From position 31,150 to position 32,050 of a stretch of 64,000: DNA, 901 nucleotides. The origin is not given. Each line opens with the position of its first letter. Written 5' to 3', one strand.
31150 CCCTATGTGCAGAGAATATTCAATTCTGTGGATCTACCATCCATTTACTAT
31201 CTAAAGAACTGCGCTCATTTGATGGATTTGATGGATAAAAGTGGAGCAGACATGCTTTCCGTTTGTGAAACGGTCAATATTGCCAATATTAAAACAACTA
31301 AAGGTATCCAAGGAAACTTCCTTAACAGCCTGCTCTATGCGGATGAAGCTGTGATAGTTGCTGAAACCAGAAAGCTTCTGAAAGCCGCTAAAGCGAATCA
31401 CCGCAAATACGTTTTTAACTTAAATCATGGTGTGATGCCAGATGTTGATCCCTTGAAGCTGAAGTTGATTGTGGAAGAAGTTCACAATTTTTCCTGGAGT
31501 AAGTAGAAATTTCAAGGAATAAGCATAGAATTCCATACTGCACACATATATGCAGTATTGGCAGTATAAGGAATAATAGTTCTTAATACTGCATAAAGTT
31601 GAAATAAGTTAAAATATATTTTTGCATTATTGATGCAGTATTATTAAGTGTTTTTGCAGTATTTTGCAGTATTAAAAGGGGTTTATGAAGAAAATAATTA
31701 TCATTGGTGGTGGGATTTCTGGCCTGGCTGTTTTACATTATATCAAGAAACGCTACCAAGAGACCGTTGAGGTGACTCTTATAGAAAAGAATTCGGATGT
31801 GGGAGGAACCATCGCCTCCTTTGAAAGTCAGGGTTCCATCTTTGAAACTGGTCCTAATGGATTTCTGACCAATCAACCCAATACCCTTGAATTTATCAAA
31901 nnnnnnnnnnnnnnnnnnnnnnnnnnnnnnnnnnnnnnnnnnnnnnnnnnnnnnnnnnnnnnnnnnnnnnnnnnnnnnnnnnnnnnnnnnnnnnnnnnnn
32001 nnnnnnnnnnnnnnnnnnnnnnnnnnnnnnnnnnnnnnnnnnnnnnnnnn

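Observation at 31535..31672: Helically phased array of the octamer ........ in the hemE-hemY intergenic region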

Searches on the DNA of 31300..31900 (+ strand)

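Call 22: search_rna_families(source=window, start=31300, end=31900, threshold=evalue, max_evalue=10)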
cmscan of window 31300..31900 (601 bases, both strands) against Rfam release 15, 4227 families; matches with E-value up to 10: 5.
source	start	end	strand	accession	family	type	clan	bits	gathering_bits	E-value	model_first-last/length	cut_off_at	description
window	31513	31613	+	RF02642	Spy491311c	Gene; sRNA;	-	23.7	178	0.037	1-143/143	no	S. pyogenes small RNA Spy491311c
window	31582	31648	+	RF03729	mir-2363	Gene; miRNA;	-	19.3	90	0.96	1-72/72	no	mir-2363 microRNA precursor family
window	31305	31367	+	RF02125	JPX_2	Gene; lncRNA;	-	18.2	48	0.34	1-69/69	no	JPX transcript, XIST activator conserved region 2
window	31322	31367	+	RF01329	CRISPR-DR15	Gene; CRISPR;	-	15.5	36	4.1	1-37/37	no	CRISPR RNA direct repeat element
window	31679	31725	+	RF01278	SNORD109A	Gene; snRNA; snoRNA; CD-box;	CL00069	15.3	35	3.9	1-67/67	no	Small nucleolar RNA SNORD109A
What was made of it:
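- On Known structured RNA (Rfam 15): The best hit scores 23.7 bits against a threshold of 178 (call 22).
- There is no Rfam match (call 22).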

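Call 42: search_dna_similar(query=window:31507-31684:+, collection=plasmids, mode=distant, max_evalue=1, max_rows=10)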
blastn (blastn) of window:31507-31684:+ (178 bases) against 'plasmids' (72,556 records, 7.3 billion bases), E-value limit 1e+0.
Records with a match: 11; places in all: 14; records where one place covers at least 80% of the query: 0.
Best place of each record, by identity: 80-90% 7; 60-80% 4.
By first word of the organism name: Lactococcus 3; Escherichia 3; Borreliella 2; Vagococcus 1; Acinetobacter 1; Clostridioides 1.
By predicted mobility (MOB-suite, as given by PLSDB): non-mobilizable 4; mobilizable 4; conjugative 3.
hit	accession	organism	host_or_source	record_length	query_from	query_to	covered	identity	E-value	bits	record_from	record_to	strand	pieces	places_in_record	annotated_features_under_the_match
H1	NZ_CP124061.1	Borreliella japonica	Bacterial isolate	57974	88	158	40%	78.7%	3e-3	48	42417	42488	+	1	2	hypothetical protein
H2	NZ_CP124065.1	Borreliella japonica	Bacterial isolate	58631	88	158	40%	77.3%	1e-1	44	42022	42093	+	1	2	hypothetical protein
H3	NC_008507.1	Lactococcus cremoris subsp. cremoris SK11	-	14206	113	166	30%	80.7%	5e-1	42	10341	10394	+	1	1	DUF536 domain-containing protein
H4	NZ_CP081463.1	Vagococcus fluvialis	Halichondria panicea,isolate,marine ...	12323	113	166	30%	80.7%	5e-1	42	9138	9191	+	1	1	DUF536 domain-containing protein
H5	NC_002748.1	Lactococcus lactis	-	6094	113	166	30%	78.9%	5e-1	42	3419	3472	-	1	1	DUF536 domain-containing protein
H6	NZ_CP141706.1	Lactococcus petauri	Ictalurus sp.,cell culture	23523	113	166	30%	78.9%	5e-1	42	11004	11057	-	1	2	DUF536 domain-containing protein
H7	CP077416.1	Acinetobacter junii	cell culture,soil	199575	97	128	18%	87.5%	5e-1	41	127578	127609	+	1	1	record has no annotation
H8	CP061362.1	Clostridioides sp. ES-W-0016-02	water,pond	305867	93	124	18%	87.5%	5e-1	41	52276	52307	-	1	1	none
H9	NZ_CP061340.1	Escherichia coli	Homo sapiens,feces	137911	96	127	18%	87.5%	5e-1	41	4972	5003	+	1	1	hypothetical protein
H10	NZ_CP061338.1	Escherichia coli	Homo sapiens,feces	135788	96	127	18%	87.5%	5e-1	41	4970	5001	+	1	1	hypothetical protein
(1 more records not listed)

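Call 43: search_dna_similar(query=window:31507-31684:+, collection=phages, mode=distant, max_evalue=1, max_rows=10)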
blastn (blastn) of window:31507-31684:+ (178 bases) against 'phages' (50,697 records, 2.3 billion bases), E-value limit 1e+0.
Records with a match: 9; places in all: 9; records where one place covers at least 80% of the query: 0.
Best place of each record, by identity: 90-95% 4; 80-90% 5.
By first word of the organism name: Bacillus 5; Cronobacter 2; Enterobacter 2.
By host as written in the record: Bacillus anthracis 3; Bacillus cereus VKM B-370 2; Cronobacter sakazakii 2; Enterobacter cloacae CEMTC2064 1; Enterobacter kobei AG07E 1.
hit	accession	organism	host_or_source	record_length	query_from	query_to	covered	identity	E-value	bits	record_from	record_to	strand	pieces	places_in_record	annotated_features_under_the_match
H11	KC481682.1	Bacillus phage vB_BanS-Tsamsa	Bacillus anthracis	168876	109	152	25%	84.1%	1e-2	46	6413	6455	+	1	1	none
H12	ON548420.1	Bacillus phage vB_BanS-Thrax4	Bacillus anthracis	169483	109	152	25%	84.1%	1e-2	46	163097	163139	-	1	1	none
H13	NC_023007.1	Bacillus phage vB_BanS-Tsamsa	Bacillus anthracis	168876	109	152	25%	84.1%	1e-2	46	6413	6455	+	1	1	none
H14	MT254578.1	Bacillus phage Izhevsk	Bacillus cereus VKM B-370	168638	109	152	25%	81.8%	2e-1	41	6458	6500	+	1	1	none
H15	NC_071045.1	Bacillus phage Izhevsk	Bacillus cereus VKM B-370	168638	109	152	25%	81.8%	2e-1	41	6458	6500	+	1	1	none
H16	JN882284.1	Cronobacter phage vB_CsaM_GAP31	Cronobacter sakazakii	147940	90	120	17%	90.3%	6e-1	40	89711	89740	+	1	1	none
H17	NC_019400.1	Cronobacter phage vB_CsaM_GAP31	Cronobacter sakazakii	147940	90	120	17%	90.3%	6e-1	40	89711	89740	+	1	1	none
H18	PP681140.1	Enterobacter phage EC152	Enterobacter cloacae CEMTC2064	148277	90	120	17%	90.3%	6e-1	40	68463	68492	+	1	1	none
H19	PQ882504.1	Enterobacter phage FENT2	Enterobacter kobei AG07E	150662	90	120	17%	90.3%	6e-1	40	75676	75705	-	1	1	none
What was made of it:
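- There is no significant similarity to plasmid or phage records (calls 42, 43).
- Tried and rejected: Only chance-level AT-rich matches came back (calls 42, 43).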
